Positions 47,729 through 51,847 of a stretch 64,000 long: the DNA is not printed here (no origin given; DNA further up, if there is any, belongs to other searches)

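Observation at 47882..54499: About 17 tandem ~130-aa modules in two alternating flavours (8-9 super-repeats of ~265 aa)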

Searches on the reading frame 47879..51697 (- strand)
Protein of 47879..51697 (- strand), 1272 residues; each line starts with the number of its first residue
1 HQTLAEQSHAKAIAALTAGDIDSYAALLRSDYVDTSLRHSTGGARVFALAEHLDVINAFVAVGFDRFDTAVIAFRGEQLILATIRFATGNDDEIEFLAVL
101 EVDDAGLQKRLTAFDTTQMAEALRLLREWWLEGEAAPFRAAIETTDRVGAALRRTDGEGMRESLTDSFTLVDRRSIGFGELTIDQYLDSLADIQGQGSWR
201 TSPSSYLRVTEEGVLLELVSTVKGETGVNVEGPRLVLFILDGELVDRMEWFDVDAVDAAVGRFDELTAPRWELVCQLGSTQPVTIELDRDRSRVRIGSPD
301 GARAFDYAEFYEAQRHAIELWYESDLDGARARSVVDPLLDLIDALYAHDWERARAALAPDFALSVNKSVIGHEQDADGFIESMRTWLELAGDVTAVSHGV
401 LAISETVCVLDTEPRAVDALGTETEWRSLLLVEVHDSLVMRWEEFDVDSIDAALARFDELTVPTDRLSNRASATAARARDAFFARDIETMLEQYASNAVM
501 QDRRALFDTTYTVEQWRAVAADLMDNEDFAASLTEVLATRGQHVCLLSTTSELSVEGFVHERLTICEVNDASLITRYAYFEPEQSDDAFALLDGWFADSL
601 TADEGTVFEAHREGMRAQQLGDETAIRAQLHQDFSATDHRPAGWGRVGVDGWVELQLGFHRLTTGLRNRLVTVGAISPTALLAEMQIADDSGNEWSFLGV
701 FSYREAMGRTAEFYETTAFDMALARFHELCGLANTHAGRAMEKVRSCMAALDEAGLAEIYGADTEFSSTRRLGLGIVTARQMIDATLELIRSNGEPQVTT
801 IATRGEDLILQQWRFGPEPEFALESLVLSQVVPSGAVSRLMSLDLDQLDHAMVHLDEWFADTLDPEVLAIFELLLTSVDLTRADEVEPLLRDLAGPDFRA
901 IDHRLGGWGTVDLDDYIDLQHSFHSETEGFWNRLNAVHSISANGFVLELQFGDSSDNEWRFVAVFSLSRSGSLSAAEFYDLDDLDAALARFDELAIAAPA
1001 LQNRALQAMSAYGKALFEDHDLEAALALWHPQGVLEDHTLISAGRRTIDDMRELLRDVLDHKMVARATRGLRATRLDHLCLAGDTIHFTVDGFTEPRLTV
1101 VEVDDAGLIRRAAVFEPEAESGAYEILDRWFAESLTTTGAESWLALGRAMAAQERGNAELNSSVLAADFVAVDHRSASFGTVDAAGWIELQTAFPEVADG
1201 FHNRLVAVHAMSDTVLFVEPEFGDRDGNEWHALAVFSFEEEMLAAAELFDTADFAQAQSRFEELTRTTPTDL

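Call 15: find_homologous_proteins(query=window:47879-51697:-, max_evalue=0.00001)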
Query window:47879-51697:- (1272 aa): 35 proteins with E <= 0.00001 among 8000 candidates.
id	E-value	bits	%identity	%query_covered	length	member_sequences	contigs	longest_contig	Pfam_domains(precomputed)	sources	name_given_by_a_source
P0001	8.1e-92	327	27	70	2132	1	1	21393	PF07366.19,PF12680.14,PF14534.13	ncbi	ncbi:MAG: hypothetical protein ACM4D3_17645 [Candidatus Sericytochromatia bacterium]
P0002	1.2e-82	296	25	74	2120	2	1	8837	PF07366.19,PF12680.14,PF14534.13,PF13474.13,PF13577.13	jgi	jgi:ketosteroid isomerase-like protein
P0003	1.7e-79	286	27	70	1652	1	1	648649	PF07366.19,PF12680.14,PF14534.13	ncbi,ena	-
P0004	1.1e-70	257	26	70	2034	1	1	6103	PF12680.14,PF14534.13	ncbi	ncbi:MAG: regulator, partial [Mycobacterium sp.]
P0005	2.2e-69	253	26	67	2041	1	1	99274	PF07366.19,PF12680.14,PF14534.13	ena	-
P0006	1.9e-68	249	27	66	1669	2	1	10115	PF07366.19,PF12680.14,PF14534.13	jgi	jgi:hypothetical protein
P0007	4.0e-65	238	25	86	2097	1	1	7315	PF07366.19,PF12680.14,PF14534.13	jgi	jgi:hypothetical protein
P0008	2.6e-52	196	28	66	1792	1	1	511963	PF07366.19,PF12680.14,PF00903.32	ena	-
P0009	2.5e-47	180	26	63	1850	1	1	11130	PF07366.19,PF12680.14,PF14534.13,PF13474.13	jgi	jgi:ketosteroid isomerase-like protein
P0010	6.0e-45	172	27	59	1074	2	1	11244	PF12680.14,PF14534.13,PF13474.13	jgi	-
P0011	1.7e-44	170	26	72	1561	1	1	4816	PF07366.19,PF12680.14,PF14534.13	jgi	jgi:ketosteroid isomerase-like protein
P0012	1.3e-43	167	30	16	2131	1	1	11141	PF07366.19,PF12680.14,PF14534.13,PF13474.13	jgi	jgi:hypothetical protein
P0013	1.4e-43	167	27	70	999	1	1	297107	PF07366.19,PF12680.14,PF14534.13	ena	-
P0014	3.0e-41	159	26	66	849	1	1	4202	PF07366.19,PF12680.14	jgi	jgi:hypothetical protein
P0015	6.4e-41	158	26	66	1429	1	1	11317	PF07366.19,PF12680.14,PF14534.13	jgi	jgi:hypothetical protein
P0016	2.5e-39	153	26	79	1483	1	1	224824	PF07366.19,PF12680.14,PF14534.13,PF13474.13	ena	-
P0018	1.6e-33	134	26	70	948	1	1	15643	PF07366.19,PF12680.14,PF14534.13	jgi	jgi:ketosteroid isomerase-like protein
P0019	2.3e-31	127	26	50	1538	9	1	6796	PF07366.19,PF12680.14,PF14534.13,PF13474.13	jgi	jgi:hypothetical protein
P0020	1.3e-30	124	27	72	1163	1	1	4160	PF07366.19,PF12680.14,PF14534.13,PF13474.13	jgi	jgi:ketosteroid isomerase-like protein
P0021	2.1e-30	123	26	66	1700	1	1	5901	PF07366.19,PF12680.14,PF14534.13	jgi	jgi:tetratricopeptide (TPR) repeat protein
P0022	5.3e-27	112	26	66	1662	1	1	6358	PF07366.19,PF12680.14,PF14534.13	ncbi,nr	ncbi:MAG TPA: nuclear transport factor 2 family protein [Candidatus Binatia bacterium]|nr:nuclear tr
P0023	3.2e-25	106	26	71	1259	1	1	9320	PF07366.19,PF12680.14,PF14534.13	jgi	jgi:ketosteroid isomerase-like protein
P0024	1.3e-24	104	26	65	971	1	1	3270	PF07366.19,PF12680.14,PF14534.13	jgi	jgi:hypothetical protein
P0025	1.6e-24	104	27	31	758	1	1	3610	PF07366.19,PF12680.14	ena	-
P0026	2.3e-20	90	23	72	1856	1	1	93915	PF07366.19,PF12680.14,PF14534.13,PF13474.13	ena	-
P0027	4.9e-19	86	26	63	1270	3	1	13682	PF07366.19,PF12680.14,PF14534.13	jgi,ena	-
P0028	2.2e-18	84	25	19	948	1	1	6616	PF07366.19,PF12680.14,PF14534.13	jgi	jgi:hypothetical protein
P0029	6.6e-17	79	26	51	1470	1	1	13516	PF07366.19,PF12680.14,PF14534.13,PF13474.13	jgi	jgi:hypothetical protein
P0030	6.4e-15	72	28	19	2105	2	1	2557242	PF12680.14,PF13424.13,PF13401.13,PF00211.26,PF13191.13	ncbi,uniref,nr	ncbi:AAA family ATPase [Mycobacterium sp. RTGN5]|uniref:AAA family ATPase n=1 Tax=Mycobacterium sp. 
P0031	7.8e-14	69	24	25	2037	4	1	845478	PF07366.19,PF13240.12,PF12680.14,PF12773.14,PF24463.2,PF13424.13,PF13401.13,PF00211.26,PF13248.12,PF13191.13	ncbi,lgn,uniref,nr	ncbi:nuclear transport factor 2 family protein [Mycolicibacterium sp. BK634]|uniref:nuclear transpor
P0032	3.8e-13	66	29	23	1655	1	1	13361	PF07366.19,PF13240.12,PF12680.14,PF12773.14,PF24463.2,PF13401.13,PF00211.26,PF13191.13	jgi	-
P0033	7.1e-12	62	27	26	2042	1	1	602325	PF03704.24,PF12680.14,PF13401.13,PF00211.26,PF13191.13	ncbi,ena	-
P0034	1.2e-11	61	25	72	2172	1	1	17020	PF13240.12,PF12680.14,PF12773.14,PF24463.2,PF13401.13,PF00211.26,PF13191.13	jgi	jgi:class 3 adenylate cyclase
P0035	6.9e-10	55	32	9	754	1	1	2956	PF07366.19,PF12680.14,PF14534.13,PF13474.13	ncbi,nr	ncbi:MAG TPA: nuclear transport factor 2 family protein, partial [Myxococcota bacterium]|nr:nuclear 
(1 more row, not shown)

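Call 67: find_encoding_contigs(protein=P0031, flank=6000, max_places=2)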
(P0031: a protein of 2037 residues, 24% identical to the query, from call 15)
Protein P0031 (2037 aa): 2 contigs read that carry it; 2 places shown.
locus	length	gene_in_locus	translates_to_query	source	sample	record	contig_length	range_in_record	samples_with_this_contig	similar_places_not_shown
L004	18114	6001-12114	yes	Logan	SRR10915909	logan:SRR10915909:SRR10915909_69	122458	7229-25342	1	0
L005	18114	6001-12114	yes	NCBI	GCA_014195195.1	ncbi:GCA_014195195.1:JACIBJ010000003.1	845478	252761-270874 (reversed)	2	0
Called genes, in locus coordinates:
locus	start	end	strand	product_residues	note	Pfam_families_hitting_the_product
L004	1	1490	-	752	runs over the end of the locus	PF01138:RNase_PH, PF03725:RNase_PH_C (faint), PF03726:PNPase, PF01138:RNase_PH, PF00013:KH_1, PF00575:S1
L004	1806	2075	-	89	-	PF00312:Ribosomal_S15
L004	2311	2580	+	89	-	PF12840:HTH_20 (faint)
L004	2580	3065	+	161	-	PF10604:Polyketide_cyc2, PF08327:AHSA1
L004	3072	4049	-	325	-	PF06574:FAD_syn, PF01467:CTP_transf_like (faint), PF01687:Flavokinase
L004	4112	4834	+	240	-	PF01325:Fe_dep_repress, PF12802:MarR_2 (faint), PF02742:Fe_dep_repr_C, PF04023:FeoA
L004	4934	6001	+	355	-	PF02958:EcKL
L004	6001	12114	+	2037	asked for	PF00211:Guanylate_cyc, PF12773:DZR, PF13240:Zn_Ribbon_1 (faint), PF13248:Zn_ribbon_3 (faint), PF13191:AAA_16, PF13401:AAA_22 (weak), PF13424:TPR_12 (weak), PF12680:SnoaL_2, +2 more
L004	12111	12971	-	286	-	PF01509:TruB_N, PF16198:TruB_C_2, PF09142:TruB_C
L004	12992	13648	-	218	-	PF17837:4PPT_N, PF01648:ACPS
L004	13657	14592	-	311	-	PF00149:Metallophos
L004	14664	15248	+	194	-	-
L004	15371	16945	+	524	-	PF02129:Peptidase_S15, PF00326:Peptidase_S9 (faint), PF08530:PepX_C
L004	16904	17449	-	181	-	PF08819:DUF1802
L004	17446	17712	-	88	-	PF10041:DUF2277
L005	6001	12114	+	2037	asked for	PF00211:Guanylate_cyc, PF12773:DZR, PF13240:Zn_Ribbon_1 (faint), PF13248:Zn_ribbon_3 (faint), PF13191:AAA_16, PF13401:AAA_22 (weak), PF13424:TPR_12 (weak), PF12680:SnoaL_2, +2 more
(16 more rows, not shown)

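Call 68: find_encoding_contigs(protein=P0030, flank=6000, max_places=2)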
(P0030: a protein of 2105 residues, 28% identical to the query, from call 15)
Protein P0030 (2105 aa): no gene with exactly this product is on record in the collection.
